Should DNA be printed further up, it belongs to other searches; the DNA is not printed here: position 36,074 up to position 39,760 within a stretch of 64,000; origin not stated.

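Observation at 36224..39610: VirB2-type pilin module fused to a ~1000-aa extracellular extension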

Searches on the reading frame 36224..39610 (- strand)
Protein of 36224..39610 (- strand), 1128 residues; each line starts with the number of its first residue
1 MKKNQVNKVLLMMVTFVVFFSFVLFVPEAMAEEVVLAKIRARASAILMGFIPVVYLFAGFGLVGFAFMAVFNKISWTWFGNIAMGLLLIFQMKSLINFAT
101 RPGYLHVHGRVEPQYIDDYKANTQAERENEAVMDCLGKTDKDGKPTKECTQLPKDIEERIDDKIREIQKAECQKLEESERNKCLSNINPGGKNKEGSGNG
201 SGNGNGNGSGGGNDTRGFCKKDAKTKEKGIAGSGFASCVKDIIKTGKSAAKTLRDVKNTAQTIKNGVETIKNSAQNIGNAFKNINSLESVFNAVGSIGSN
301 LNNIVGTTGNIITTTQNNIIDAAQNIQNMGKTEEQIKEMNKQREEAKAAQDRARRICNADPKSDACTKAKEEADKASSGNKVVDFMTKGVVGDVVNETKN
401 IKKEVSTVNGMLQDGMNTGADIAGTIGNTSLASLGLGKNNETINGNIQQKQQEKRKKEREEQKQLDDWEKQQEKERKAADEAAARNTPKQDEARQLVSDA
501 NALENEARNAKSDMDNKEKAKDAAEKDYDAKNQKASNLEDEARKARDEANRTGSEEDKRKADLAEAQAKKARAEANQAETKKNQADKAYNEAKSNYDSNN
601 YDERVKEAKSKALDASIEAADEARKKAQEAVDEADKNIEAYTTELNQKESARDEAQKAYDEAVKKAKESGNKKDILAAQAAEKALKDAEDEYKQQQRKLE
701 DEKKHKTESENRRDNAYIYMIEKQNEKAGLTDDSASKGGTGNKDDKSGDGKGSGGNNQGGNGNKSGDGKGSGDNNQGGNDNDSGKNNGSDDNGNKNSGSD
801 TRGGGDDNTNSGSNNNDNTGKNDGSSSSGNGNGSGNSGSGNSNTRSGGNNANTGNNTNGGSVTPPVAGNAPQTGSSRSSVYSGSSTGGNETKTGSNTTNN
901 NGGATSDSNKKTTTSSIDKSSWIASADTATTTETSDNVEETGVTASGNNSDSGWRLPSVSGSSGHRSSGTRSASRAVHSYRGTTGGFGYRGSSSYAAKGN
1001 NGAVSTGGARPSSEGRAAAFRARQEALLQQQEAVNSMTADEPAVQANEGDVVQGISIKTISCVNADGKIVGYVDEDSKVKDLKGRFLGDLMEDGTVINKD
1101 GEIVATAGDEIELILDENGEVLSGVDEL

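Call 3: search_protein_families(library=pfam, proteins=[window:36224-39610:-], max_evalue=0.1)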
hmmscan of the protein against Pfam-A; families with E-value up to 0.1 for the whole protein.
window:36224-39610:- (1128 aa): 3 families
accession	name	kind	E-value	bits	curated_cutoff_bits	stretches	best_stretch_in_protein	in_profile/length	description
PF21784.3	Bflower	-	0.0014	19.4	25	1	1062-1108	20-64/116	4-fold beta flower protein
PF04956.18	TrbC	-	0.0021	18.7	27.9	1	7-96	6-95/98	TrbC/VIRB2 pilin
PF06103.16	DUF948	-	0.0036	17.9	37.2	1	230-304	5-87/89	Bacterial protein of unknown function (DUF948)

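Call 7: find_homologous_proteins(query=window:36224-39610:-, max_evalue=0.001)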
Query window:36224-39610:- (1128 aa): 12 proteins with E <= 0.001 among 8000 candidates.
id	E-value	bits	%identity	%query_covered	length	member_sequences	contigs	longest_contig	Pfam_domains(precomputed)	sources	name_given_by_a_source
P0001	0.0e+0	2405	100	100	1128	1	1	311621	-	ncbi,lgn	-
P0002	1.5e-38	151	31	37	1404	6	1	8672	-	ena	-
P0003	2.7e-30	124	32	28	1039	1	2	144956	-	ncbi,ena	-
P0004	3.1e-26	110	27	28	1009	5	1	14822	-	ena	-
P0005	9.3e-26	109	25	62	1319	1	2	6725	-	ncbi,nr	ncbi:MAG: hypothetical protein MJ210_01180 [Alphaproteobacteria bacterium]|nr:hypothetical protein [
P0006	3.2e-23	100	33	28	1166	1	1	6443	-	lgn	-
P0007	1.6e-19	88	53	6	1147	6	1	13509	-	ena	-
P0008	1.6e-18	85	26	62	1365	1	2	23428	-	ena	-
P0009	3.1e-18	84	53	6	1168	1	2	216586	-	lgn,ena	-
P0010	3.2e-18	84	55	6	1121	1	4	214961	-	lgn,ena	-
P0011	4.7e-16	76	31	26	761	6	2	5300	-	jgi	-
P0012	1.7e-6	45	33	12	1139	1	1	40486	-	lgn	-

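Call 15: find_encoding_contigs(protein=P0001, flank=10000, max_places=3)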
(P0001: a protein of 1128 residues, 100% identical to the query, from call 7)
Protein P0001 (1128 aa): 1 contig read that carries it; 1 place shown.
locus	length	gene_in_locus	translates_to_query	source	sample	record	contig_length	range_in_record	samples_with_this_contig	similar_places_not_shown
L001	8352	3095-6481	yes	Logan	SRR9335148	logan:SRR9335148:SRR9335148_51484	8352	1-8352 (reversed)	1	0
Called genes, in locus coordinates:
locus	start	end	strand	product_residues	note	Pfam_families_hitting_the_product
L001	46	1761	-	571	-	-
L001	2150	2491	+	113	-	PF04956:TrbC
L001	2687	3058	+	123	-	PF04956:TrbC (faint)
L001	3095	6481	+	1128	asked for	-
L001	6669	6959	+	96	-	-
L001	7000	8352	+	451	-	?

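Call 16: find_encoding_contigs(protein=P0003, flank=10000, max_places=2)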
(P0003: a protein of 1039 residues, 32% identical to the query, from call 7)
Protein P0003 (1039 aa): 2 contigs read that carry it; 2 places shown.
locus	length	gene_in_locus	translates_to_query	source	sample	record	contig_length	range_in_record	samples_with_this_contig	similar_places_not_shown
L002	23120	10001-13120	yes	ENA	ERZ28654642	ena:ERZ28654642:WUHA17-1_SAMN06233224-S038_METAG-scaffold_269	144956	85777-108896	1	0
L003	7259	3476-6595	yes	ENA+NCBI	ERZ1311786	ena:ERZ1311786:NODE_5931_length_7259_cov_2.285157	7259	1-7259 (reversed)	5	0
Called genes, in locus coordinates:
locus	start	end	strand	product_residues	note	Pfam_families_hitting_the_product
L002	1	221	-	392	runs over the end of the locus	PF00482:T2SSF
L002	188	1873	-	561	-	PF00437:T2SSE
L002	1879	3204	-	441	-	-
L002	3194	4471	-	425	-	PF06864:PAP_PilO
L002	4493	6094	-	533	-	PF00263:Secretin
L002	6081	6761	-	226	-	PF10671:TcpQ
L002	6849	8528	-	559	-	-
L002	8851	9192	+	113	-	PF04956:TrbC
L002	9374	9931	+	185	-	-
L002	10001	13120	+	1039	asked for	-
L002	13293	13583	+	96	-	-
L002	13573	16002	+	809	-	PF27097:VirB4_TrbE_N, PF03135:CagE_TrbE_VirB, PF19044:P-loop_TraG (faint)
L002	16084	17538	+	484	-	-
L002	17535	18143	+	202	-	-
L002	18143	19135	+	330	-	-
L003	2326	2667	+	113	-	PF04956:TrbC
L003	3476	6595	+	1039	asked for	-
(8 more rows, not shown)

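Call 17: find_encoding_contigs(protein=P0009, flank=10000, max_places=2)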
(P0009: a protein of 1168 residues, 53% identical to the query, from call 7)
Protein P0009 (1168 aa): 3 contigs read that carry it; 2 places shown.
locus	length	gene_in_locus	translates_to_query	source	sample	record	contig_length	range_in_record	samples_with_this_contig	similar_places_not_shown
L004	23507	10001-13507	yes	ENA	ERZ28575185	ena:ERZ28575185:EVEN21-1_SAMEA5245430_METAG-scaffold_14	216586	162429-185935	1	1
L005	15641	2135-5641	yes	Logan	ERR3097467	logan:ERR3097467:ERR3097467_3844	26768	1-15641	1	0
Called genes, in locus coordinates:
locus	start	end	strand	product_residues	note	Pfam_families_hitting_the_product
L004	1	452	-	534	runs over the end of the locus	PF00263:Secretin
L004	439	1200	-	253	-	PF10671:TcpQ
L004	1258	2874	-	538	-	-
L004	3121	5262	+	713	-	-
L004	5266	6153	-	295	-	PF02899:Phage_int_SAM_1, PF00589:Phage_integrase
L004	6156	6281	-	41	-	-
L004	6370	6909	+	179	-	PF13189:Cytidylate_kin2 (faint), PF13238:AAA_18, PF13671:AAA_33 (weak), PF01202:SKI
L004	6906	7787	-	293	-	PF00480:ROK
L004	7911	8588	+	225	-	PF01048:PNP_UDP_1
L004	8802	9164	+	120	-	PF04956:TrbC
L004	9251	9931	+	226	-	PF04956:TrbC (weak)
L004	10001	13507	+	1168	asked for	-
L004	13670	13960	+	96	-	-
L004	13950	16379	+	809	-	PF27097:VirB4_TrbE_N (weak), PF03135:CagE_TrbE_VirB, PF19044:P-loop_TraG (faint)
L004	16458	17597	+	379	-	-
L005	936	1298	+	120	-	PF04956:TrbC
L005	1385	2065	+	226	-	PF04956:TrbC (weak)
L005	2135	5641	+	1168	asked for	-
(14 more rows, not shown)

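Call 18: find_encoding_contigs(protein=P0012, flank=10000, max_places=2)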
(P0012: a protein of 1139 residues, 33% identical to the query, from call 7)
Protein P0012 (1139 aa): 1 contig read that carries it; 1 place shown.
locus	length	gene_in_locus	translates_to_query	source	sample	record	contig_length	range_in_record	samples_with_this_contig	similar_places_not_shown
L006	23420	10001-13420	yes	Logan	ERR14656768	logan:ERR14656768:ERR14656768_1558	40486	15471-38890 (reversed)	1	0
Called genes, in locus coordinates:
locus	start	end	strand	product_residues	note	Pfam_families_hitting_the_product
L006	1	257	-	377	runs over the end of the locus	PF00482:T2SSF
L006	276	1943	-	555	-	PF00437:T2SSE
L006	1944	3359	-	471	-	-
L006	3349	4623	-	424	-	PF06864:PAP_PilO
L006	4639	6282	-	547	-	PF00263:Secretin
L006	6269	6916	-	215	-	PF10671:TcpQ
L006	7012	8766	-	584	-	-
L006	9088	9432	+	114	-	PF04956:TrbC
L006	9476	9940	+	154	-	PF04956:TrbC (weak)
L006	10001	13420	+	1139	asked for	-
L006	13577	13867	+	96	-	-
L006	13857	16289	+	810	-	PF27097:VirB4_TrbE_N, PF03135:CagE_TrbE_VirB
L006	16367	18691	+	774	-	-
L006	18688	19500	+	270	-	-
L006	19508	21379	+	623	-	-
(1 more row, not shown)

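Call 57: search_protein_families(library=ncbifam, proteins=[window:36224-39610:-], max_evalue=0.01)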
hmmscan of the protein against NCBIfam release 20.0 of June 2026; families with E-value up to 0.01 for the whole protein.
window:36224-39610:- (1128 aa): 0 families

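Call 59: list_cluster_members(proteins=[P0001, P0003, P0009])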
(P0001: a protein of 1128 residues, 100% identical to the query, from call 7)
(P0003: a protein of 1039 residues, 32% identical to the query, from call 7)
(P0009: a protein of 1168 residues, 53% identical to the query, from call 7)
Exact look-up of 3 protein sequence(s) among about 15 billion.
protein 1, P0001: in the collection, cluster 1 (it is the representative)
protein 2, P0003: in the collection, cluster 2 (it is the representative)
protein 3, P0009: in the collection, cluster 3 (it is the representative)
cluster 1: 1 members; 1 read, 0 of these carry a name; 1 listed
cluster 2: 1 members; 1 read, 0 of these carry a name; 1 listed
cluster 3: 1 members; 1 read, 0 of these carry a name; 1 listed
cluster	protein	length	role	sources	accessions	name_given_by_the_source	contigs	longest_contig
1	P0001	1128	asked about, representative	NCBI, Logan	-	-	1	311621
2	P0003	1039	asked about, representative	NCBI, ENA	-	-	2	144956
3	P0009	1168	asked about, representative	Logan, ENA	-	-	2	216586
